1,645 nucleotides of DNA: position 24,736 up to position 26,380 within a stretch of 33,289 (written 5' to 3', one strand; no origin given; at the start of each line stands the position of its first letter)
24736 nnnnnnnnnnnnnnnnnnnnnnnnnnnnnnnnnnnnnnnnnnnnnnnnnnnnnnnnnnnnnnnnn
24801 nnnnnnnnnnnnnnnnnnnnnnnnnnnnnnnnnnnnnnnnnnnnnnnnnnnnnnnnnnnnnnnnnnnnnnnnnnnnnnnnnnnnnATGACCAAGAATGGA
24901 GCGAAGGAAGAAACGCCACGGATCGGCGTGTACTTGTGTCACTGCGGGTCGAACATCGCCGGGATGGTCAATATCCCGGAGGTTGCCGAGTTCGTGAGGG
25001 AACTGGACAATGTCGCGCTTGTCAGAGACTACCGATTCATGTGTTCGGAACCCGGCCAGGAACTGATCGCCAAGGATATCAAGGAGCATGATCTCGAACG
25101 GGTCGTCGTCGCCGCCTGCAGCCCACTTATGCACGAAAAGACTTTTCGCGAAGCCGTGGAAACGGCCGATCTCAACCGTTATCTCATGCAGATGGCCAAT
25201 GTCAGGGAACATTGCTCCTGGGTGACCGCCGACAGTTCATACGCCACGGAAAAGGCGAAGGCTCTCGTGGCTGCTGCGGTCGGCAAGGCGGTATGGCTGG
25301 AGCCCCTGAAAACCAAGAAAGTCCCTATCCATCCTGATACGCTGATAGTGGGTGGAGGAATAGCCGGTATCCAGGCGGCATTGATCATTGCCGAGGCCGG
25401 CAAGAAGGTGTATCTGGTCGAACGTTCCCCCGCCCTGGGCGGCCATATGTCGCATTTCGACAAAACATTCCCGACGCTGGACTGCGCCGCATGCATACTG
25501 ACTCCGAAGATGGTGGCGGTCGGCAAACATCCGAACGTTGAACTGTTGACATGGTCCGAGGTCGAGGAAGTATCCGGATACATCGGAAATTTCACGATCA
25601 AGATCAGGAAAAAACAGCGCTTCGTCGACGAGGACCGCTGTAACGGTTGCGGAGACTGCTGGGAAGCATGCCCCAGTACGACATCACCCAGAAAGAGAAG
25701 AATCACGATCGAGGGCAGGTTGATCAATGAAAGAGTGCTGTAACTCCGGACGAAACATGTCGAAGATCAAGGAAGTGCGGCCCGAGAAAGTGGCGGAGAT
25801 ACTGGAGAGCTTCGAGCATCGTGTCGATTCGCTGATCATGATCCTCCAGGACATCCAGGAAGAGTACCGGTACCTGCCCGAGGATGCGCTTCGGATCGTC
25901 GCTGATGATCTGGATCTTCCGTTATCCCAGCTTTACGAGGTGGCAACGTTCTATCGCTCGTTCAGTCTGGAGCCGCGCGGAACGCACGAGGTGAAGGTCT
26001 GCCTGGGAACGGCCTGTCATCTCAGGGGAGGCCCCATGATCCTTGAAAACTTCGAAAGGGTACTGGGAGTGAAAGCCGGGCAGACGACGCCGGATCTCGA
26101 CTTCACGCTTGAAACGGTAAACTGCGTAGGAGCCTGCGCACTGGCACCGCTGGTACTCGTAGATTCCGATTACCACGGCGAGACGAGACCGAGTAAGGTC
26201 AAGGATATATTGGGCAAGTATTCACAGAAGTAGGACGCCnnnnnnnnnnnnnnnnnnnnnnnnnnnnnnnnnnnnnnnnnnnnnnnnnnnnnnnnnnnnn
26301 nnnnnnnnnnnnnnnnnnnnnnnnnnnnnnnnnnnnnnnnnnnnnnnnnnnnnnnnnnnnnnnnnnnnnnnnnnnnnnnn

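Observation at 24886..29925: Second hdrA is split inside its inserted-ferredoxin domain by a NuoE/NuoF-type NADH module and re-fused to a NuoG/HydA-type Fe-S head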

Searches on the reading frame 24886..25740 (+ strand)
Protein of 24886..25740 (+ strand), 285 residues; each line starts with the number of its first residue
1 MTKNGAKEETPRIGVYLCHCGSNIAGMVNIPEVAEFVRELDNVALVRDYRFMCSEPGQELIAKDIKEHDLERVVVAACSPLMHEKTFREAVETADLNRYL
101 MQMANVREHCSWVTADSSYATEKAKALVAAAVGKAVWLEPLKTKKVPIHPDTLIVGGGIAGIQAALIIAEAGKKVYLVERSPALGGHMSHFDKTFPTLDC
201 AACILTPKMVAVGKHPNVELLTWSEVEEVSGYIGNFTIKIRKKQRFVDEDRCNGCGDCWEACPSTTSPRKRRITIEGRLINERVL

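Call 3: search_protein_families(library=pfam, proteins=[window:24886-25740:+], max_evalue=0.01)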
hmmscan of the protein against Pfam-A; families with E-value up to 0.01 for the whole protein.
window:24886-25740:+ (285 aa): 20 families
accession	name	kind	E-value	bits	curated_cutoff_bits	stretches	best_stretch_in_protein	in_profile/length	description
PF12831.13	FAD_oxidored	-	1.7e-10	41.2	27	1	151-189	1-39/416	FAD dependent oxidoreductase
PF13450.12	NAD_binding_8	-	8.3e-08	32.8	21.9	1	154-206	1-53/68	NAD(P)-binding Rossmann-like domain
PF00890.30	FAD_binding_2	-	1.1e-07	31.8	20.4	1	151-188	1-38/414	FAD binding domain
PF01266.30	DAO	-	2.1e-06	27.9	27.9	1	151-190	1-40/353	FAD dependent oxidoreductase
PF07992.20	Pyr_redox_2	-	4.6e-06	26.7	26.1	1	151-248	2-87/291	Pyridine nucleotide-disulphide oxidoreductase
PF00070.33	Pyr_redox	-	5.7e-06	27.2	22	1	152-189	2-36/82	Pyridine nucleotide-disulphide oxidoreductase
PF00037.32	Fer4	-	1.7e-05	24.9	21.1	1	247-263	3-19/24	4Fe-4S binding domain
PF01134.28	GIDA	-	6.7e-05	22.6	22.1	1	152-189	2-29/391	Glucose inhibited division protein A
PF12838.12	Fer4_7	-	0.00012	22.9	27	1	218-264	14-50/52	4Fe-4S dicluster domain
PF01946.23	Thi4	-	0.00016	21.5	26.2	1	150-190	18-59/235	Thi4 family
PF13237.11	Fer4_10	-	0.00017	21.9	25.5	1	247-267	4-22/53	4Fe-4S dicluster domain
PF12837.12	Fer4_6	-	0.00019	21.7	25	1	247-263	4-20/24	4Fe-4S binding domain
PF12797.12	Fer4_2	-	0.00019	21.6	24.5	1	246-264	4-22/22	4Fe-4S binding domain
PF03486.20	HI0933_like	-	0.00041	20.3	50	1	151-185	2-36/244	HI0933-like protein Rossmann domain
PF01494.25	FAD_binding_3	-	0.00041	20.1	22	1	151-181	3-33/349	FAD binding domain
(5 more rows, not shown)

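Call 22: search_solved_structures(query=window:24886-25740:+, max_evalue=0.00001)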
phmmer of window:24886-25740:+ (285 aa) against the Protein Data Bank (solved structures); distinct sequences matched with E-value up to 0.00001: 5.
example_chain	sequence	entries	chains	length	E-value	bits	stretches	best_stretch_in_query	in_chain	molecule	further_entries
5odc_A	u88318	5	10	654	1.4e-100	339.5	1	9-264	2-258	Heterodisulfide reductase, subunit A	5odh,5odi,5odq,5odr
8rvu_a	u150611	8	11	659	5.8e-100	337.5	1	9-264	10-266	H(2):CoB-CoM heterodisulfide,ferredoxin reductase subunit A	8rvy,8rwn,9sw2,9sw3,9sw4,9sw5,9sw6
8rvv_A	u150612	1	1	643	5.2e-99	334.3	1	11-264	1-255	H(2):CoB-CoM heterodisulfide,ferredoxin reductase subunit A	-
7bkb_A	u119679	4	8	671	8.3e-87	294.3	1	8-264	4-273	CoB--CoM heterodisulfide reductase iron-sulfur subunit A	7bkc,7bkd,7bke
9sfi_A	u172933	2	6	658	2.5e-80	273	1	10-264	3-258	CoB--CoM heterodisulfide reductase iron-sulfur subunit A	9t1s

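Call 38: find_homologous_proteins(query=window:24886-25740:+, max_evalue=1e-20)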
Query window:24886-25740:+ (285 aa): 7974 proteins with E <= 1e-20 among 8000 candidates; the best 120 are listed.
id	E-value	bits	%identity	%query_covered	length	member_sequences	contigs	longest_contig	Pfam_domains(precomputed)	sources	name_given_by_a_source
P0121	2.4e-180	616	94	100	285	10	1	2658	PF01266.31,PF13450.13,PF00890.31,PF07992.21,PF00070.34,PF12831.14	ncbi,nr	ncbi:MAG: CoB--CoM heterodisulfide reductase iron-sulfur subunit A family protein [Deltaproteobacter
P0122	1.5e-160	551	88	100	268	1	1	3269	PF12831.14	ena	-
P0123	3.7e-150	517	78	100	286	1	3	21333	PF01266.31,PF13450.13,PF00890.31,PF07992.21,PF00070.34,PF00037.33,PF12831.14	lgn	-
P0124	3.5e-149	514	77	98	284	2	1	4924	PF01266.31,PF13450.13,PF00890.31,PF07992.21,PF00070.34,PF00037.33,PF03486.21,PF01134.29,PF12831.14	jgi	jgi:heterodisulfide reductase subunit A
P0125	1.1e-147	509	76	100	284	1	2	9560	PF01266.31,PF13450.13,PF00890.31,PF07992.21,PF00070.34,PF00037.33,PF03486.21,PF01134.29,PF12831.14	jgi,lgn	jgi:heterodisulfide reductase subunit A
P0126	1.2e-146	505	76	99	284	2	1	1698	PF01266.31,PF13450.13,PF00890.31,PF07992.21,PF00070.34,PF00037.33,PF03486.21,PF01134.29,PF12831.14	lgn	-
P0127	1.5e-146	505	76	100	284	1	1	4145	PF01266.31,PF13450.13,PF00890.31,PF07992.21,PF00037.33,PF03486.21,PF01134.29,PF12831.14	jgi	jgi:heterodisulfide reductase subunit A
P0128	1.6e-146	505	77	100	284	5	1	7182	PF01266.31,PF13450.13,PF00890.31,PF07992.21,PF00070.34,PF00037.33,PF03486.21,PF01134.29,PF12831.14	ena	-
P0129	9.1e-145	499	76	100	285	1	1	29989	PF01266.31,PF13450.13,PF00890.31,PF07992.21,PF00070.34,PF01134.29,PF12831.14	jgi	-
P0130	1.1e-144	499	76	97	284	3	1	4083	PF01946.24,PF01266.31,PF13450.13,PF00890.31,PF07992.21,PF00070.34,PF00037.33,PF03486.21,PF01134.29,PF12831.14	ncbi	-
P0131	1.6e-143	495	76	98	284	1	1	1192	PF01266.31,PF13450.13,PF00890.31,PF07992.21,PF00070.34,PF00037.33,PF03486.21,PF01134.29,PF12831.14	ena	-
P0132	1.1e-141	489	77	96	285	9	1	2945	PF01266.31,PF13450.13,PF00890.31,PF07992.21,PF12831.14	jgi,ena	-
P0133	3.1e-141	488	65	75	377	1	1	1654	PF12797.13,PF13450.13,PF00890.31,PF07992.21,PF00037.33,PF13237.12,PF12831.14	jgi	-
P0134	5.0e-141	487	73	99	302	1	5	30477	PF01266.31,PF13450.13,PF00890.31,PF07992.21,PF00070.34,PF12831.14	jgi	jgi:heterodisulfide reductase subunit A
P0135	5.3e-141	487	72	100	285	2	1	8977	PF01266.31,PF13450.13,PF00890.31,PF07992.21,PF00070.34,PF01134.29,PF12831.14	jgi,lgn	jgi:heterodisulfide reductase subunit A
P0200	1.1e-119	417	62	100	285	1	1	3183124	PF01266.31,PF13450.13,PF00890.31,PF07992.21,PF00070.34,PF03486.21,PF01134.29,PF12831.14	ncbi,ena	-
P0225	1.0e-118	414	64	96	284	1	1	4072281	PF01266.31,PF13450.13,PF00890.31,PF07992.21,PF00070.34,PF00037.33,PF03486.21,PF01134.29,PF12831.14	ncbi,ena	-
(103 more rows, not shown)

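Call 39: find_encoding_contigs(protein=P0225, flank=10000, max_places=2)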
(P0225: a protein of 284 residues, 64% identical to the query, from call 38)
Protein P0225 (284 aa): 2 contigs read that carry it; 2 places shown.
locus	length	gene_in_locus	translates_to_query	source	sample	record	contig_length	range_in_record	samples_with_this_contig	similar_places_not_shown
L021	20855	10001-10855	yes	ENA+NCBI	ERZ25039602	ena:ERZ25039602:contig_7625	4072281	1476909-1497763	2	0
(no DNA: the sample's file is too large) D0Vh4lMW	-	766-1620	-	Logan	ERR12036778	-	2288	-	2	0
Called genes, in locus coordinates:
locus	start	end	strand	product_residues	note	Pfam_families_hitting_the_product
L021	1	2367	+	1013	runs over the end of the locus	PF08448:PAS_4, PF13426:PAS_9, PF08448:PAS_4, PF08447:PAS_3, PF01590:GAF, PF13185:GAF_2, PF00989:PAS, PF08448:PAS_4, +7 more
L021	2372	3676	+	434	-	PF00072:Response_reg, PF00989:PAS, PF13188:PAS_8 (weak), PF08448:PAS_4, PF13426:PAS_9, PF00990:GGDEF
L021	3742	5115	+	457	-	PF00072:Response_reg, PF00989:PAS, PF08448:PAS_4 (weak), PF13426:PAS_9, PF13487:HD_5, PF01966:HD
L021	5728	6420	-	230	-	-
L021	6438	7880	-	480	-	PF01425:Amidase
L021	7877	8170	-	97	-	PF02686:GatC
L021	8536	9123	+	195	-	PF13183:Fer4_8, PF13237:Fer4_10 (faint), PF12838:Fer4_7 (faint), PF13187:Fer4_9, PF13534:Fer4_17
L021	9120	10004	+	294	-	PF02754:CCG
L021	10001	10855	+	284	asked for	PF00070:Pyr_redox (faint), PF00890:FAD_binding_2, PF01134:GIDA (weak), PF01266:DAO (weak), PF07992:Pyr_redox_2 (weak), PF12831:FAD_oxidored, PF13450:NAD_binding_8, PF00037:Fer4 (weak), +1 more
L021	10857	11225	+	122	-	-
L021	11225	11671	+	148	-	PF13581:HATPase_c_2 (weak), PF02518:HATPase_c (weak)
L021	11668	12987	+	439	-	PF12838:Fer4_7 (weak), PF13187:Fer4_9 (weak), PF13237:Fer4_10, PF25160:LdpA_Fe-S-bd (weak), PF00037:Fer4 (weak), PF12837:Fer4_6 (weak), PF02906:Fe_hyd_lg_C, PF04060:FeS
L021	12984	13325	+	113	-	PF07085:DRTGG (faint)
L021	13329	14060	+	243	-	PF02811:PHP, PF13263:PHP_C (weak)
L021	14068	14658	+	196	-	PF02518:HATPase_c, PF13589:HATPase_c_3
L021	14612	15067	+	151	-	PF01257:2Fe-2S_thioredx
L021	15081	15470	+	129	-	-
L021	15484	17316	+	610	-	PF01257:2Fe-2S_thioredx (faint), PF01512:Complex1_51K, PF10531:SLBB (weak), PF10589:NADH_4Fe-4S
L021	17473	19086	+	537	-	PF12838:Fer4_7, PF14697:Fer4_21, PF12838:Fer4_7, PF13187:Fer4_9, PF13237:Fer4_10, PF14697:Fer4_21, PF00037:Fer4 (weak), PF12837:Fer4_6 (weak), +5 more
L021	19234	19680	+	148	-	PF02662:FlpD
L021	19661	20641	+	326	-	PF01058:Oxidored_q6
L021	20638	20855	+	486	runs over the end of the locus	PF27537:HoxH, PF00374:NiFeSe_Hases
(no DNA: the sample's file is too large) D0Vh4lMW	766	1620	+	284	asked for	PF00070:Pyr_redox (faint), PF00890:FAD_binding_2, PF01134:GIDA (weak), PF01266:DAO (weak), PF07992:Pyr_redox_2 (weak), PF12831:FAD_oxidored, PF13450:NAD_binding_8, PF00037:Fer4 (weak), +1 more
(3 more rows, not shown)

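Call 40: find_encoding_contigs(protein=P0200, flank=10000, max_places=2)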
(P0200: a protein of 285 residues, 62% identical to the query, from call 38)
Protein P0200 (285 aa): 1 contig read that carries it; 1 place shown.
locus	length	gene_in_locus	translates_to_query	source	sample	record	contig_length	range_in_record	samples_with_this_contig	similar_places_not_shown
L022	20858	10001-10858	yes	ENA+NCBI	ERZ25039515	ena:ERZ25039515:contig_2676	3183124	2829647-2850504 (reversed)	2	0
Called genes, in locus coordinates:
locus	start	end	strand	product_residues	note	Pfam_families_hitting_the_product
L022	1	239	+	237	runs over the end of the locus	-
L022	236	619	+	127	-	PF18478:PIN_10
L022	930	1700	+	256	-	PF13588:HSDR_N_2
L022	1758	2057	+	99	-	-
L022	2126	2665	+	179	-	-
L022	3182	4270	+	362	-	PF00753:Lactamase_B (faint), PF13483:Lactamase_B_3, PF12706:Lactamase_B_2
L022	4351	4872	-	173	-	-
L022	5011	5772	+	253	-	PF01643:Acyl-ACP_TE, PF13279:4HBT_2 (weak), PF20791:Acyl-ACP_TE_C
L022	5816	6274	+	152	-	-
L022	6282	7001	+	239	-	-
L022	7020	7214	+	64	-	-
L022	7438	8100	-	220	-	-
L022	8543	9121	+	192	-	PF13183:Fer4_8, PF13237:Fer4_10 (faint), PF12838:Fer4_7 (weak), PF13187:Fer4_9, PF13534:Fer4_17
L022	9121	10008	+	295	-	PF02754:CCG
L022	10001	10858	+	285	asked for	PF00070:Pyr_redox (faint), PF00890:FAD_binding_2, PF01134:GIDA (faint), PF01266:DAO (weak), PF03486:HI0933_like (faint), PF07992:Pyr_redox_2 (weak), PF12831:FAD_oxidored, PF13450:NAD_binding_8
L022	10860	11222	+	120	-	-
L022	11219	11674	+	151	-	PF02518:HATPase_c, PF13581:HATPase_c_2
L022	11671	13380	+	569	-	PF12838:Fer4_7, PF13187:Fer4_9 (weak), PF13237:Fer4_10, PF14697:Fer4_21 (weak), PF25160:LdpA_Fe-S-bd, PF12837:Fer4_6 (weak), PF02906:Fe_hyd_lg_C, PF04060:FeS, +2 more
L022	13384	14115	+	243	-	PF02811:PHP (weak), PF13263:PHP_C (weak)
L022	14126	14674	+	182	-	PF02518:HATPase_c, PF13589:HATPase_c_3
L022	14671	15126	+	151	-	PF01257:2Fe-2S_thioredx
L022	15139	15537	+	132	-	-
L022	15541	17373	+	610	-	PF01257:2Fe-2S_thioredx (weak), PF01512:Complex1_51K, PF10531:SLBB (weak), PF22461:SLBB_2 (faint), PF10589:NADH_4Fe-4S, PF14697:Fer4_21 (weak), PF00037:Fer4 (weak)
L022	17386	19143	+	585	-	PF13510:Fer2_4, PF00037:Fer4 (faint), PF12838:Fer4_7, PF14697:Fer4_21 (weak), PF12838:Fer4_7, PF13237:Fer4_10, PF14697:Fer4_21, PF13187:Fer4_9, +3 more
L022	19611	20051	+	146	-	PF02662:FlpD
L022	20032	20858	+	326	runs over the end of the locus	PF01058:Oxidored_q6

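Call 59: search_protein_families(library=ncbifam, proteins=[window:24886-25740:+], max_evalue=1e-10)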
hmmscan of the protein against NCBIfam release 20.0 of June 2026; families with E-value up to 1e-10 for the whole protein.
window:24886-25740:+ (285 aa): 3 families
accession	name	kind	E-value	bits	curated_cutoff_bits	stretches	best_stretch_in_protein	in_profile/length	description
NF040770.1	hetero_SS_HdrA2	exception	3.4e-113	379.3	1100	1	12-266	1-257/777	CoB-CoM heterodisulfide reductase HdrA2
NF041778.1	hetero_SS_HdrA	equivalog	1.1e-75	255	1400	1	11-266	6-262/771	ferredoxin:CoB-CoM heterodisulfide reductase subunit HdrA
NF041891.1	hdrA_Methbact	equivalog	5.5e-68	229.9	1300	1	12-264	2-252/762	ferredoxin:CoB-CoM heterodisulfide reductase subunit HdrA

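Call 88: find_encoding_contigs(protein=P0123, flank=10000, max_places=2)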
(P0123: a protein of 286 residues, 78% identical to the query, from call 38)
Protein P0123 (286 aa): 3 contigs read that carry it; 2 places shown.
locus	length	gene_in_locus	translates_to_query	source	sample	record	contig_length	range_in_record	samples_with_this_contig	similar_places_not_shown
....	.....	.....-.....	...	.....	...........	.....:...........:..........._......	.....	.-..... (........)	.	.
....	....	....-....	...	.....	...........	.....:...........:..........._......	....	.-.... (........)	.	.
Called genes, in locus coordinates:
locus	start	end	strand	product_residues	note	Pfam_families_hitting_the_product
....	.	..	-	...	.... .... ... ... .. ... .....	-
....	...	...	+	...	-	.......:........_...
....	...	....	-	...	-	-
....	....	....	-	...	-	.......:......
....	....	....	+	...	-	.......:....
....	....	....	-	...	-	-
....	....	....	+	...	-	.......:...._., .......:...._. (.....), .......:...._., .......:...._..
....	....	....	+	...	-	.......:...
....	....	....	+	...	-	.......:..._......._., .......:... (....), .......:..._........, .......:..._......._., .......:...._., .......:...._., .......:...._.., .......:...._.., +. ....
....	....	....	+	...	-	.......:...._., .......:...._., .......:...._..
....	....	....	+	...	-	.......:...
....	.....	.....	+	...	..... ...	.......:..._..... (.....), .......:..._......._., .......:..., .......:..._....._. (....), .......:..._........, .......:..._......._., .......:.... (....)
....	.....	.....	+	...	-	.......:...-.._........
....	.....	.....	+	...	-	?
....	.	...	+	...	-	?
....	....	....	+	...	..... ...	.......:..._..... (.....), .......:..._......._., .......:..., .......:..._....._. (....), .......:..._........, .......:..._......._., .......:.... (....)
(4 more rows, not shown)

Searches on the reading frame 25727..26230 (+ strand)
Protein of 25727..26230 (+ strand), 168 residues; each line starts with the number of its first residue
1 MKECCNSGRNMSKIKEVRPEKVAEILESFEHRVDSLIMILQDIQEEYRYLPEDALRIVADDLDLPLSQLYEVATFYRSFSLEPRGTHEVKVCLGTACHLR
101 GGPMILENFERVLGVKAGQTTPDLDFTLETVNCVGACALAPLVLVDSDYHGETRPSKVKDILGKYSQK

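Call 3: search_protein_families(library=pfam, proteins=[window:25727-26230:+], max_evalue=0.01)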
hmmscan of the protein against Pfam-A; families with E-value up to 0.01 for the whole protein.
window:25727-26230:+ (168 aa): 1 family
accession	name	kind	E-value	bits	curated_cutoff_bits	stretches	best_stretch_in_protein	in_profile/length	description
PF01257.25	2Fe-2S_thioredx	-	1e-48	165.3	24.8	1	23-165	2-144/145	Thioredoxin-like [2Fe-2S] ferredoxin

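Call 59: search_protein_families(library=ncbifam, proteins=[window:25727-26230:+], max_evalue=1e-10)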
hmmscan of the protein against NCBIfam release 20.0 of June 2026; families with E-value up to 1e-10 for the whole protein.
window:25727-26230:+ (168 aa): 9 families
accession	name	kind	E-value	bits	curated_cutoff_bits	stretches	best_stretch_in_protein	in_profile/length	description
NF005747.0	PRK07571.1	equivalog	6e-44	149.7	224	1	17-165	20-168/173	bidirectional hydrogenase complex protein HoxE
NF005722.0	PRK07539.1-2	equivalog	7.2e-39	133.4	141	1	15-165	6-156/157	NADH-quinone oxidoreductase subunit NuoE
TIGR01958.1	nuoE_fam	subfamily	4.4e-36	124.2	142.4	1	22-165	2-147/148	NADH-quinone oxidoreductase subunit NuoE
NF005725.0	PRK07539.1-5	equivalog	2.4e-35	121.8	220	1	15-167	18-173/174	NADH-quinone oxidoreductase subunit NuoE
NF004638.0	PRK05988.1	equivalog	1.4e-33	115.9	198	1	13-164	5-156/159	formate dehydrogenase subunit gamma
NF005721.0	PRK07539.1-1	equivalog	1.7e-29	103.1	308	1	18-163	30-175/292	NADH-quinone oxidoreductase subunit NuoE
NF005723.0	PRK07539.1-3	equivalog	1.1e-24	87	226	1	36-147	26-137/158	NADH-quinone oxidoreductase subunit NuoE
NF005724.0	PRK07539.1-4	equivalog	2.3e-24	86.6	280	1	34-166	40-173/240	NADH-quinone oxidoreductase subunit NuoE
NF009040.0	PRK12373.1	equivalog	5.9e-20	72.3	514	1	35-165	38-169/400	NADH-quinone oxidoreductase subunit E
